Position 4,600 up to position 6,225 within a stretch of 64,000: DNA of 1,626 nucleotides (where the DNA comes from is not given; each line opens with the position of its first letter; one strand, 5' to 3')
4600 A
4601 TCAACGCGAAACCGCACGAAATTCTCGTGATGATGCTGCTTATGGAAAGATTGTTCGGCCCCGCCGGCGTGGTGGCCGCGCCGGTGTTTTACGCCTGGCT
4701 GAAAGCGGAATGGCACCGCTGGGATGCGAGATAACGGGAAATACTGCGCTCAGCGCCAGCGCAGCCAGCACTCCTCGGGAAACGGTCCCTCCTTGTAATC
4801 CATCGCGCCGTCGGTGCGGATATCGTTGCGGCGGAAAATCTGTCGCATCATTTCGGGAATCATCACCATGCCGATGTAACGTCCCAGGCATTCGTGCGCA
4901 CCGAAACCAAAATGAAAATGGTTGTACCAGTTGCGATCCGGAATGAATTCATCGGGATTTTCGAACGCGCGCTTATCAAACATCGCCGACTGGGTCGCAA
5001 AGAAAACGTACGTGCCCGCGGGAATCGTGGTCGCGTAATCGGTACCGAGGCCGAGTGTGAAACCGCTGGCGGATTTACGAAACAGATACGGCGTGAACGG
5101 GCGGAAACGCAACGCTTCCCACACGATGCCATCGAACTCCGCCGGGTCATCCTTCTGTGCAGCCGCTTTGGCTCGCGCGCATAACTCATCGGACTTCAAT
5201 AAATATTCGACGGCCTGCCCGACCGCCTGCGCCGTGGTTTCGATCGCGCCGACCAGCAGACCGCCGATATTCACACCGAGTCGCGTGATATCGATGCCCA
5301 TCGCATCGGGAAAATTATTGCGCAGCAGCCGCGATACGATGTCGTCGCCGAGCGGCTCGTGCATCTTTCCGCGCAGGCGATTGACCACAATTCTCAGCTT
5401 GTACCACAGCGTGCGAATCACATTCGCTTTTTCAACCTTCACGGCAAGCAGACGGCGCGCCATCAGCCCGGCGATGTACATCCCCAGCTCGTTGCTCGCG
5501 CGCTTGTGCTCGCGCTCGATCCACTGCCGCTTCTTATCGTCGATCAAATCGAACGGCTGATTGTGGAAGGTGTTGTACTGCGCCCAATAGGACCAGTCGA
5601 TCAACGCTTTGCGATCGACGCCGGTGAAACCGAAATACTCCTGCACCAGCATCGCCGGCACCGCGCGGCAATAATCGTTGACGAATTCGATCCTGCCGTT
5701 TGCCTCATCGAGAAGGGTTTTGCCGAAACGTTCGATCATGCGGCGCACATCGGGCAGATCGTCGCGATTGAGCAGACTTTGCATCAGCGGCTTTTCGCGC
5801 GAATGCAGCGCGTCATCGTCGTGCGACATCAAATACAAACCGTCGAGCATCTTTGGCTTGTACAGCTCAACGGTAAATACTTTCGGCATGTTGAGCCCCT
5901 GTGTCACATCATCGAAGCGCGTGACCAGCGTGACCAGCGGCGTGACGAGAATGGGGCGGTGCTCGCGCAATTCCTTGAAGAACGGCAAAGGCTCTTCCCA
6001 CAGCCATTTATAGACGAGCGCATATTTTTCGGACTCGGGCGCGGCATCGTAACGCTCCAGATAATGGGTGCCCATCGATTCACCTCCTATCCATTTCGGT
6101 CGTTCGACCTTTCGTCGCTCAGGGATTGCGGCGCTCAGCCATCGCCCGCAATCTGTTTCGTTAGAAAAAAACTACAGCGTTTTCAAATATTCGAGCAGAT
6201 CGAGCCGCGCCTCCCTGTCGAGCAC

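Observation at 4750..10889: TetR-headed minus-strand cluster: SnoaL-like, epoxide hydrolase, di-haem cytochrome c and P450; candidate lipid/polyene oxygenation pathway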

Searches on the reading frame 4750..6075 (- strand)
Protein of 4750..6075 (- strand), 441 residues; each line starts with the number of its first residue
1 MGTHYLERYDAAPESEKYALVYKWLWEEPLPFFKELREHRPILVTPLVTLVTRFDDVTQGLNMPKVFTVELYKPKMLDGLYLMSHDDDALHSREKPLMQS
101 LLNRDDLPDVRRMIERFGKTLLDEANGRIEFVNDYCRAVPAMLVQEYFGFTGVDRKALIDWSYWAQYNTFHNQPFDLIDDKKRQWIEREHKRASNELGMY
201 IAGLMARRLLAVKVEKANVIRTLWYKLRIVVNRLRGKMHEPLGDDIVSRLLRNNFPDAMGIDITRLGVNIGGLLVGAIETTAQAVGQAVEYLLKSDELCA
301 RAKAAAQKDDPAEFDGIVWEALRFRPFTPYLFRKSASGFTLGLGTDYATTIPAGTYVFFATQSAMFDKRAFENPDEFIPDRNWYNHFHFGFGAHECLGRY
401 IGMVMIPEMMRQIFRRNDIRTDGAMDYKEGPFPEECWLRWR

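Call 3: search_protein_families(library=pfam, proteins=[window:4750-6075:-], max_evalue=0.01)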
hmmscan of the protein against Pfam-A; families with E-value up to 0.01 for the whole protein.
window:4750-6075:- (441 aa): 1 family
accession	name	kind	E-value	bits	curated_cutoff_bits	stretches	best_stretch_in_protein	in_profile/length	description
PF00067.27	p450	-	2.2e-13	50.3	22.8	1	315-419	325-434/462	Cytochrome P450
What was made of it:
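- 4750..6075 (-): Cytochrome P450, 441 aa, cytoplasmic. It is the second gene of the conserved two-gene unit. PF00067 scores 50 bits against a cutoff of 22.8 (call 3).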

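Call 4: search_protein_families(library=ncbifam, proteins=[window:4750-6075:-], max_evalue=0.01)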
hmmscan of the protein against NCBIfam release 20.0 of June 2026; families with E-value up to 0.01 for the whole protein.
window:4750-6075:- (441 aa): 10 families
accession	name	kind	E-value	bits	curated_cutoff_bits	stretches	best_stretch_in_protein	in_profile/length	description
NF041177.1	Cyp119_Thmprot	equivalog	8e-18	64.3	680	1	209-401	149-324/368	cytochrome P450 Cyp119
TIGR04515.1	P450_rel_GT_act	subfamily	2.6e-11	43.5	343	2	273-382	224-323/386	P450-derived glycosyltransferase activator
NF045816.1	PentlenlactSyn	equivalog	1.6e-10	40.3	700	1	233-416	191-365/396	pentalenolactone synthase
TIGR04538.1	P450_cycloAA_1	subfamily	5e-10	38.8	500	2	27-162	9-150/395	cytochrome P450, cyclodipeptide synthase-associated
NF050147.1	aminopyruv_ApyO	equivalog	1.1e-09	37.4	525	1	228-423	191-399/444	RiPP biosynthesis cytochrome P450 ApyO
NF041802.1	P450_SolI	exception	1.1e-09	37.3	850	1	237-416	226-394/424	solanimycin biosynthesis cytochrome P450 SolI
TIGR04458.1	CYP450_TxtE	equivalog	0.00011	20.9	500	1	349-415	306-373/403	4-nitrotryptophan synthase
NF051859.1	AlbFlvMonOxTrpSyn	equivalog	0.00015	20.5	700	1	316-383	322-383/457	bifunctional albaflavenone monooxygenase/terpene synthase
NF053744.1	FAProxCypCBc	equivalog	0.0022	16.6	600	1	305-382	267-341/416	CYP152 family fatty-acid peroxygenase CypC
NF045812.1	PentlenOxigase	equivalog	0.0024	16.8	800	1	315-384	303-367/444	pentalenene oxygenase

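Call 8: search_solved_structures(query=window:4750-6075:-, max_evalue=0.001, show_alignments=1)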
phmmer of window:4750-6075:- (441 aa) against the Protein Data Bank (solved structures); distinct sequences matched with E-value up to 0.001: 254 (the best 60 are shown).
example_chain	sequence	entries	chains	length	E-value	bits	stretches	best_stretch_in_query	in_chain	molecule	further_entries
3e5l_A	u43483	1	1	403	8e-16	60.8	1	241-416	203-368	Cytochrome P450 (Cytochrome P450 hydroxylase)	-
3aba_A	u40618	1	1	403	8.4e-16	60.7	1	240-416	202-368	Cytochrome P450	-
3e5j_A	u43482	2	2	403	8.4e-16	60.7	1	240-416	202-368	Cytochrome P450 (Cytochrome P450 hydroxylase)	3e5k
2yoo_A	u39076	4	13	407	1.2e-14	56.9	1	271-420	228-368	P450 HEME-THIOLATE PROTEIN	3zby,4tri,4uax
5it1_A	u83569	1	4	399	2.1e-14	56.1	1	241-416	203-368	Putative cytochrome P450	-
7smz_A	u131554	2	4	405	1.1e-13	53.7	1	240-420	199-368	Cytochrome P450 142A3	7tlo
3mgx_A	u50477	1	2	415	1.2e-13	53.6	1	237-416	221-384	Putative P450 monooxygenase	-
2xkr_A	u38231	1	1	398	1.9e-13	52.9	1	243-420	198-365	PUTATIVE CYTOCHROME P450 142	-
7p5t_A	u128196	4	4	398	1.9e-13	52.9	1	243-420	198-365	Steroid C26-monooxygenase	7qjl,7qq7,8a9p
8a6w_B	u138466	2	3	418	2.3e-13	52.7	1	243-420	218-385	Steroid C26-monooxygenase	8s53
4z5q_A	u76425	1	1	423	5.2e-13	51.5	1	240-428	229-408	Cytochrome P450 hydroxylase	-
7sh5_A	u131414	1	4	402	1.1e-12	50.4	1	240-420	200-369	Cytochrome P450 142A3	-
1io8_A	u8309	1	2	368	1.9e-12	49.6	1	237-403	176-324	CYTOCHROME P450 CYP119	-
6kfw_A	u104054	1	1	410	3.8e-12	48.6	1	237-405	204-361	CxnD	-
2jjn_A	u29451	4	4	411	4.6e-12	48.4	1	241-405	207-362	CYTOCHROME P450 113A1 | ERYTHROMYCIN B/D C-12 HYDROXYLASE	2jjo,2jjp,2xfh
1f4t_A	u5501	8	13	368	6.3e-12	47.9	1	237-403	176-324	CYTOCHROME P450 119 | CYTOCHROME P450 CYP119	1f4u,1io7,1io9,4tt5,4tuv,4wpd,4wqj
8jnp_A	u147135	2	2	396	2.7e-11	45.8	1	230-415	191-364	Cytochrome P450 CftA | Cytochrome P450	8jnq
3abb_A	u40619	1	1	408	2.7e-11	45.8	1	223-413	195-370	Cytochrome P450 hydroxylase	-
7ayx_A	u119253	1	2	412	3e-11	45.7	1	241-429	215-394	Cytochrome P450 113A1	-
8ckn_A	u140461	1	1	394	3.6e-11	45.4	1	262-407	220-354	P450 heme-thiolate protein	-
8amo_A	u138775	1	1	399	3.8e-11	45.4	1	243-407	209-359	Putative cytochrome P450 143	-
4mm0_A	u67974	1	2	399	4.8e-11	45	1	239-416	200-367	P450-like monooxygenase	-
6ldl_A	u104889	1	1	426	6.1e-11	44.7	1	270-440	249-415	Cytochrome P450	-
8c9i_A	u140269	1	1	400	7.9e-11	44.3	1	223-399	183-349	Cytochrome P450 141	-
8amq_A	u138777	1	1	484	7.9e-11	44.3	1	262-406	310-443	Probable ferredoxin,Putative cytochrome P450 143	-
8rtv_A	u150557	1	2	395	8.4e-11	44.2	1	239-416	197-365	Cytochrome P450-family protein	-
6gii_A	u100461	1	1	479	9.2e-11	44.1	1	270-440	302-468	Cytochrome P450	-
9ixl_B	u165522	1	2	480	1.9e-10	43.1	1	240-418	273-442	Cytochrome P450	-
8b2p_A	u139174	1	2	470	2.7e-10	42.5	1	234-418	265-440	Cytochrome P450 alkane hydroxylase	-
4yzr_A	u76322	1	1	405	3.6e-10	42.1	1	244-402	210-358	Polyketide biosynthesis cytochrome P450 PksS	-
5vws_A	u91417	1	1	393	4.1e-10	42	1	240-404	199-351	Cytochrome P450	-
7y9o_A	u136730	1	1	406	6e-10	41.4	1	239-403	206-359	Cytochrome P450 monooxygenase YjiB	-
6laa_A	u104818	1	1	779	6.2e-10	41.4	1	270-440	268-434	Cytochrome P450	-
9kki_A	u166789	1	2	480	7e-10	41.2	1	240-418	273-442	Cytochrome P450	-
5fyf_A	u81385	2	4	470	8.1e-10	41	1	240-418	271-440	CYTOCHROME P450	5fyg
8z9s_A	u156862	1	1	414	8.5e-10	40.9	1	238-420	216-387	Cytochrome P450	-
8hgd_B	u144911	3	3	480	8.5e-10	40.9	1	240-418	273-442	Cytochrome P450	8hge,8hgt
9uy0_A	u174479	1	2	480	8.6e-10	40.9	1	240-418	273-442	Cytochrome P450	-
5bv5_A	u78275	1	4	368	9.4e-10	40.8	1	238-403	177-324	Cytochrome P450 119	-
1cpt_A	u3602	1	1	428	1.3e-09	40.3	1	244-406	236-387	CYTOCHROME P450-TERP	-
6ro8_A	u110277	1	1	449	1.4e-09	40.2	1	270-417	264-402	Cytochrome P450 RhF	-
8euh_A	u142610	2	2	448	1.4e-09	40.2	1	244-406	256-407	Cytochrome P450-terp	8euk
8eul_A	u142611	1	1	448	1.4e-09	40.2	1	244-406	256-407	Cytochrome P450-terp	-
7di3_A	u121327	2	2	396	1.5e-09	40.1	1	232-416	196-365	Cytochrome P450 hydroxylase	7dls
9u7x_A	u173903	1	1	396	1.6e-09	40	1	234-416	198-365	Cytochrome P450 hydroxylase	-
7y97_A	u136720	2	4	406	1.7e-09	39.9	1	239-403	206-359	Cytochrome P450 monooxygenase YjiB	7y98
9u7w_A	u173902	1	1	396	1.7e-09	39.9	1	235-416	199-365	Cytochrome P450 hydroxylase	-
5cje_A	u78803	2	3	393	3.7e-09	38.8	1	241-423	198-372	Cytochrome P450 hydroxylase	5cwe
8fz8_A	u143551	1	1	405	4.1e-09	38.6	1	272-419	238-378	Cytochrome P450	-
6hqw_A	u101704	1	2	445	4.9e-09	38.4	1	237-425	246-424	Cytochrome P450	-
1ue8_A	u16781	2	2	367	5.6e-09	38.2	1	274-403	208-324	367aa long hypothetical cytochrome P450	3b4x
5ofq_A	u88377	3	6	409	5.7e-09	38.2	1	244-401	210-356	Cytochrome P450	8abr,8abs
6f0b_A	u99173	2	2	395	6.6e-09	38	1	243-416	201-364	Cytochrome P450 monooxygenase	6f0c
6kbh_A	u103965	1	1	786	6.8e-09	37.9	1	271-440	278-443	Cytochrome P450 monooxygenase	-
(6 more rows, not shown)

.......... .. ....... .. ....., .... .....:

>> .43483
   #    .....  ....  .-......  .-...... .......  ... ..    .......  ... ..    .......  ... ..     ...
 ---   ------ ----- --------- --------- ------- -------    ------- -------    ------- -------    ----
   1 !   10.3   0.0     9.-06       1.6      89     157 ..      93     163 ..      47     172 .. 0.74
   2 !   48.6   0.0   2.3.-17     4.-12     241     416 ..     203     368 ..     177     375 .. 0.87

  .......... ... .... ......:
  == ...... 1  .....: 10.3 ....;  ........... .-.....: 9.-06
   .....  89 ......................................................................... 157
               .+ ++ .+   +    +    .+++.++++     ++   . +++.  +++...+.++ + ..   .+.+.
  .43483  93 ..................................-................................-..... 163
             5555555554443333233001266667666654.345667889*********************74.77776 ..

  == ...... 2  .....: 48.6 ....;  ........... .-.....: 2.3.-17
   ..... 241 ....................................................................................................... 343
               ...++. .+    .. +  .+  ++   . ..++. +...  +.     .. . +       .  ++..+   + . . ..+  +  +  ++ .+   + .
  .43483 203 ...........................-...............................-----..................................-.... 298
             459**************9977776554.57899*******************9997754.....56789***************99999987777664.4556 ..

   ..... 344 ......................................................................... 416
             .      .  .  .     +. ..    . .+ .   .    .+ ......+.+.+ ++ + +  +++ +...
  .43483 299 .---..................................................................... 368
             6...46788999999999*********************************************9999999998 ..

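Call 17: find_homologous_proteins(query=window:4750-6075:-, max_evalue=1e-10)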
Query window:4750-6075:- (441 aa): 1219 proteins with E <= 1e-10 among 8000 candidates; the best 120 are listed.
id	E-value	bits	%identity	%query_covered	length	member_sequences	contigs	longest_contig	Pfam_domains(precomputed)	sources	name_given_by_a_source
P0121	2.0e-273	925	89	100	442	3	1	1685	PF00067.28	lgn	-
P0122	1.6e-243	826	78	100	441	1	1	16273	PF00067.28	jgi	jgi:cytochrome P450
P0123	3.9e-240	815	77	100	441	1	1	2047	PF00067.28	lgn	-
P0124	1.2e-239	813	77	100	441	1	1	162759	PF00067.28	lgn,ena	-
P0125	1.1e-237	807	77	100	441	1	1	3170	PF00067.28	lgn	-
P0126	1.4e-236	803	76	100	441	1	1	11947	PF00067.28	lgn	-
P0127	6.1e-235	798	76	100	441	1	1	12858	PF00067.28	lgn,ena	-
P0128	1.8e-233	793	75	100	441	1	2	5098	PF00067.28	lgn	-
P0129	2.9e-233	792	75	100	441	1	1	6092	PF00067.28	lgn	-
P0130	4.3e-233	792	75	100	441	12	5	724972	PF00067.28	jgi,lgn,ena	-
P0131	2.3e-232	789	75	100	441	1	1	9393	PF00067.28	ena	-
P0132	2.9e-232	789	74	100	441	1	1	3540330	PF00067.28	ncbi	ncbi:MAG: cytochrome P450 [Spongiibacteraceae bacterium]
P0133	3.6e-228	776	73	100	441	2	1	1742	PF00067.28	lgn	-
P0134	1.5e-222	757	72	100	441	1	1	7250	PF00067.28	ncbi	-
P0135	3.0e-216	736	71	100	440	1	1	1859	PF00067.28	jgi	jgi:cytochrome P450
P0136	6.3e-214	729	70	100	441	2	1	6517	PF00067.28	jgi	-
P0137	2.5e-212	723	69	100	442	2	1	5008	PF00067.28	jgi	jgi:cytochrome P450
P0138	4.3e-209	713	68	100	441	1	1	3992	PF00067.28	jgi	jgi:cytochrome P450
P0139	8.4e-209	712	68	100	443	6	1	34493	PF00067.28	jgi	jgi:cytochrome P450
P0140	1.7e-207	707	68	100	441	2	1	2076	PF00067.28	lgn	-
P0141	1.7e-207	707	67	100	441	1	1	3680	PF00067.28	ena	-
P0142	1.5e-205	701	67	100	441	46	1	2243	PF00067.28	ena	-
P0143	6.4e-205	699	67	100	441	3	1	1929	PF00067.28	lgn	-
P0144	5.2e-203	693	66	100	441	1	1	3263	PF00067.28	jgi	jgi:cytochrome P450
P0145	3.8e-202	690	65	100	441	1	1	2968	PF00067.28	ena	-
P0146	1.0e-200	685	65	100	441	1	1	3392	PF00067.28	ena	-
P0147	5.2e-200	683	65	100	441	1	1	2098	PF00067.28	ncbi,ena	-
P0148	1.4e-197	675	65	100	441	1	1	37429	PF00067.28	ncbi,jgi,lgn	ncbi:MAG: cytochrome P450 [Methylomonas sp.]|jgi:cytochrome P450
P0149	2.6e-196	671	64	100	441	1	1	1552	PF00067.28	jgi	jgi:cytochrome P450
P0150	6.9e-196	669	64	100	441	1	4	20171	PF00067.28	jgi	jgi:cytochrome P450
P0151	1.6e-191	655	63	100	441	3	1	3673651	PF00067.28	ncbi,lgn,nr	ncbi:cytochrome P450 [Methylomonas paludis]|nr:cytochrome P450 [Methylomonas paludis]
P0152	9.2e-190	649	62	99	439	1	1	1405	PF00067.28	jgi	jgi:cytochrome P450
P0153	1.0e-188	646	63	100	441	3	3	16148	PF00067.28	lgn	-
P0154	2.1e-187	641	63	100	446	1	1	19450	PF00067.28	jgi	jgi:cytochrome P450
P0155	4.2e-187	640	64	99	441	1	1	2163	PF00067.28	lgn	-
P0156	2.0e-186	638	63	100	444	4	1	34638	PF00067.28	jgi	-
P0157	2.8e-186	638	62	100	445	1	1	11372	PF00067.28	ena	-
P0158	5.8e-186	636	62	100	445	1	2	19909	PF00067.28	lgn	-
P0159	8.6e-185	633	63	100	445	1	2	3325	PF00067.28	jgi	-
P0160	9.5e-185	633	62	100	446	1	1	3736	PF00067.28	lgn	-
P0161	1.4e-184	632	63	100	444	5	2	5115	PF00067.28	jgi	jgi:cytochrome P450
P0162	1.9e-184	631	63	96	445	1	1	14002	PF00067.28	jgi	jgi:cytochrome P450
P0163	2.5e-184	631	61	99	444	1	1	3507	PF00067.28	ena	-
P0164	4.9e-184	630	61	100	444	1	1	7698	PF00067.28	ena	-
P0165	5.5e-184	630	62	99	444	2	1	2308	PF00067.28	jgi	jgi:cytochrome P450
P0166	6.8e-184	630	62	100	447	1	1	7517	PF00067.28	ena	-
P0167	1.8e-183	628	61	99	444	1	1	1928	PF00067.28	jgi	jgi:cytochrome P450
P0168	2.3e-183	628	62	100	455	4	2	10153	PF00067.28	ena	-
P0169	9.1e-183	626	61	99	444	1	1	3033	PF00067.28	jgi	jgi:cytochrome P450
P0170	1.3e-182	625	62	98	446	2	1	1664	PF00067.28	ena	-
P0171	2.1e-182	625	61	100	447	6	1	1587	PF00067.28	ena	-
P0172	4.6e-182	624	60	100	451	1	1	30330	PF00067.28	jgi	jgi:cytochrome P450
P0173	1.1e-181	622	62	100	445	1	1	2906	PF00067.28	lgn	-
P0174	1.2e-181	622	61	99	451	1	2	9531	PF00067.28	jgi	jgi:cytochrome P450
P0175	3.2e-181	621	61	99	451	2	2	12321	PF00067.28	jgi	jgi:cytochrome P450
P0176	3.3e-181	621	61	99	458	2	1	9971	PF00067.28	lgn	-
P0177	4.5e-181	620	61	99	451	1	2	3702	PF00067.28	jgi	jgi:cytochrome P450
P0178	4.6e-181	620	60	99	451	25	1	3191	PF00067.28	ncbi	-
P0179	5.9e-181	620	61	100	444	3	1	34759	PF00067.28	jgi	jgi:cytochrome P450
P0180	1.2e-180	619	62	100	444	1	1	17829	PF00067.28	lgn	-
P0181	1.6e-180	619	62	100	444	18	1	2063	PF00067.28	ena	-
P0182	2.4e-180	618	61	100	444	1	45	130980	PF00067.28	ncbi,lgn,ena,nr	ncbi:MAG: cytochrome P450 [Methylobacter sp.]|nr:cytochrome P450 [Methylobacter sp.]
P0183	3.0e-180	618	61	99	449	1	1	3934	PF00067.28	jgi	jgi:cytochrome P450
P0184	8.9e-180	616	61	99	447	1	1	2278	PF00067.28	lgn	-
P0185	1.1e-179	616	60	99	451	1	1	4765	PF00067.28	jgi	jgi:cytochrome P450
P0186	1.1e-179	616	61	99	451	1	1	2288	PF00067.28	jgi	jgi:cytochrome P450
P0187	1.4e-179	615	60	99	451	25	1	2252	PF00067.28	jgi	-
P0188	2.8e-179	614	60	99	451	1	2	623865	PF00067.28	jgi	jgi:cytochrome P450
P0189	2.9e-179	614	61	99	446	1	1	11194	PF00067.28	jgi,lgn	jgi:cytochrome P450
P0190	3.6e-179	614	60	99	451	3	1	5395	PF00067.28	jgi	jgi:cytochrome P450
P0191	4.6e-179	614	60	99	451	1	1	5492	PF00067.28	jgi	jgi:cytochrome P450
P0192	5.7e-179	613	60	99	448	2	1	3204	PF00067.28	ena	-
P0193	5.8e-179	613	59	99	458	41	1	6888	PF00067.28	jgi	jgi:cytochrome P450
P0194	9.7e-179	613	61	99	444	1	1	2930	PF00067.28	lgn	-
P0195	1.9e-178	612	61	99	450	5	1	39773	PF00067.28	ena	-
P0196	2.1e-178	612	60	99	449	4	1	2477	PF00067.28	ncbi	-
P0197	2.8e-178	611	62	99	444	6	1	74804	PF00067.28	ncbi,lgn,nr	ncbi:MAG: cytochrome P450 [Methylobacter sp.]|nr:cytochrome P450 [Methylobacter sp.]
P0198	4.0e-178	611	60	100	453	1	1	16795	PF00067.28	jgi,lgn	-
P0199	4.8e-178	610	61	99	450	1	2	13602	PF00067.28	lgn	-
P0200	7.3e-178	610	60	99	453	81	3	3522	PF00067.28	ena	-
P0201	8.9e-178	610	61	99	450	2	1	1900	PF00067.28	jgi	jgi:cytochrome P450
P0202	1.0e-177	609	60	99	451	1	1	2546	PF00067.28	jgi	jgi:cytochrome P450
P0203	1.4e-177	609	60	99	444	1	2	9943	PF00067.28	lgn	-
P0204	1.7e-177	609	60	99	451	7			PF00067.28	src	-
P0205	2.1e-177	608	61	99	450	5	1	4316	PF00067.28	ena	-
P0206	2.9e-177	608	60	99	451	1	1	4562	PF00067.28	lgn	-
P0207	4.7e-177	607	61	99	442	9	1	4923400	PF00067.28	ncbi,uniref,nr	ncbi:cytochrome P450 [Methylovulum psychrotolerans]|uniref:Cytochrome n=1 Tax=Methylovulum psychroto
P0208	5.3e-177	607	61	99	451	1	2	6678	PF00067.28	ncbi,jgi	-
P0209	7.0e-177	607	60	99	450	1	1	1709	PF00067.28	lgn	-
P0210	7.1e-177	607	60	100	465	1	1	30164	PF00067.28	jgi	jgi:cytochrome P450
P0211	8.0e-177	606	60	99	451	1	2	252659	PF00067.28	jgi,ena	jgi:cytochrome P450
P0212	1.3e-176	606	60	99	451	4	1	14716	PF00067.28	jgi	jgi:cytochrome P450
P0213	1.6e-176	605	61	99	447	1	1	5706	PF00067.28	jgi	jgi:cytochrome P450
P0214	1.7e-176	605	59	99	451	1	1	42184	PF00067.28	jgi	jgi:cytochrome P450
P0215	2.4e-176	605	59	99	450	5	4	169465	PF00067.28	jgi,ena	-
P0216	2.6e-176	605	60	99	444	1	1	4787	PF00067.28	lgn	-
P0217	2.7e-176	605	59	99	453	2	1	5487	PF00067.28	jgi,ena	-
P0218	5.5e-176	604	60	99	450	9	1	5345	PF00067.28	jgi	jgi:cytochrome P450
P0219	1.7e-175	602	59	99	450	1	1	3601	PF00067.28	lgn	-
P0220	1.8e-175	602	60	99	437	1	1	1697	PF00067.28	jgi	jgi:cytochrome P450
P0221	2.0e-175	602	60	99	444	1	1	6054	PF00067.28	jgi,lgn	jgi:cytochrome P450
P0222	2.6e-175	601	59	100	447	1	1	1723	PF00067.28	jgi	-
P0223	3.6e-175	601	60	100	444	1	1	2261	PF00067.28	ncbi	-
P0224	3.9e-175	601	60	100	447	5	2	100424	PF00067.28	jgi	jgi:cytochrome P450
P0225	4.4e-175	601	60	100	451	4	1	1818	PF00067.28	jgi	jgi:cytochrome P450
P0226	7.7e-175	600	60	99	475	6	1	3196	PF00067.28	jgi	-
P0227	8.4e-175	600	58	99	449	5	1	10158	PF00067.28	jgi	jgi:cytochrome P450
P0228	8.7e-175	600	60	99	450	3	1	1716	PF00067.28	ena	-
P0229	9.0e-175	600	60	99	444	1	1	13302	PF00067.28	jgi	jgi:cytochrome P450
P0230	9.6e-175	600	60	99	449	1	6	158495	PF00067.28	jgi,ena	jgi:cytochrome P450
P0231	1.0e-174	599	59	100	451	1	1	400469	PF00067.28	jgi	jgi:cytochrome P450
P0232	1.1e-174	599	60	100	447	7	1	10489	PF00067.28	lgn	-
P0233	1.5e-174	599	61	99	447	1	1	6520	PF00067.28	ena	-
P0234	2.2e-174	598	60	100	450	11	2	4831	PF00067.28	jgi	jgi:cytochrome P450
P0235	2.6e-174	598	61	99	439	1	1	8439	PF00067.28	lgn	-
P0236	2.7e-174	598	61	98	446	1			PF00067.28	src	-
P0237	4.2e-174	597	59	99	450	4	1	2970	PF00067.28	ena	-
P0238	4.9e-174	597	61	99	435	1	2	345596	PF00067.28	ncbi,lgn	-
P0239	5.2e-174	597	60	99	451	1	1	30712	PF00067.28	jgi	jgi:cytochrome P450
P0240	6.1e-174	597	60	99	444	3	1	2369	PF00067.28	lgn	-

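Call 18: find_encoding_contigs(protein=P0132, flank=10000, max_places=2)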
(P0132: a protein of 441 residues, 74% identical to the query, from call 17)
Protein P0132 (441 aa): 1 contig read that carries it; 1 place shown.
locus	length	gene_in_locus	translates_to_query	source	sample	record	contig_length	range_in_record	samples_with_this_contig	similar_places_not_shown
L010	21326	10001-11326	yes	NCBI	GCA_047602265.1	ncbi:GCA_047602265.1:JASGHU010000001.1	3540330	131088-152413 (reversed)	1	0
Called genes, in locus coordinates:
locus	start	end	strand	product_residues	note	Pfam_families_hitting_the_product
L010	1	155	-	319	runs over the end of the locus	PF00248:Aldo_ket_red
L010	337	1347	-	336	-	PF08240:ADH_N, PF16912:Glu_dehyd_C, PF00107:ADH_zinc_N, PF13602:ADH_zinc_N_2 (weak)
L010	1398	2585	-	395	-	PF00685:Sulfotransfer_1 (weak), PF13469:Sulfotransfer_3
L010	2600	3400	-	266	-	PF00106:adh_short, PF08659:KR, PF13561:adh_short_C2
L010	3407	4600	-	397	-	PF06742:DUF1214 (faint)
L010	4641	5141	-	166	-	-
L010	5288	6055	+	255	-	PF00440:TetR_N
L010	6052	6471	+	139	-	PF12680:SnoaL_2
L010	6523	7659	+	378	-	PF06441:EHN, PF00561:Abhydrolase_1, PF12697:Abhydrolase_6 (weak)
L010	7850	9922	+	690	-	PF21419:RoxA-like_Cyt-c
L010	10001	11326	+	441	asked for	PF00067:p450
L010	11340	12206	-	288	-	PF06629:MipA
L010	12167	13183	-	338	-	PF01594:AI-2E_transport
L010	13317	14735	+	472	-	PF01336:tRNA_anti-codon, PF00152:tRNA-synt_2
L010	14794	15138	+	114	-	PF18602:Rap1a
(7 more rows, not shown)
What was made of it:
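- Those relatives share whole-region synteny including housekeeping flanks, so the conservation carries little information (call 18).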

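Call 19: find_encoding_contigs(protein=P0151, flank=8000, max_places=2)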
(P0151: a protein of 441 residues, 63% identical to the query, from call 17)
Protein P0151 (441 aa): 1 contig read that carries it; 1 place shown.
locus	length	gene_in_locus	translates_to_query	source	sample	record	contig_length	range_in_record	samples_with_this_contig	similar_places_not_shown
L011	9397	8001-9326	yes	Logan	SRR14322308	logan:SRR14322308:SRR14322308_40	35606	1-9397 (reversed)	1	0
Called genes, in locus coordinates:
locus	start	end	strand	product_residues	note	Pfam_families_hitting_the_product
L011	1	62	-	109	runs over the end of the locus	PF02410:RsfS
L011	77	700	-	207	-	PF01467:CTP_transf_like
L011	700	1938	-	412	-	PF00171:Aldedh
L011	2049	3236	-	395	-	PF02684:LpxB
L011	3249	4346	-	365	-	PF01041:DegT_DnrJ_EryC1, PF01212:Beta_elim_lyase (weak)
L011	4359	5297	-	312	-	PF01408:GFO_IDH_MocA, PF22725:GFO_IDH_MocA_C3, PF02894:GFO_IDH_MocA_C (faint)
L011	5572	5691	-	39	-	-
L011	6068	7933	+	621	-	PF21419:RoxA-like_Cyt-c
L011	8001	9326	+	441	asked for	PF00067:p450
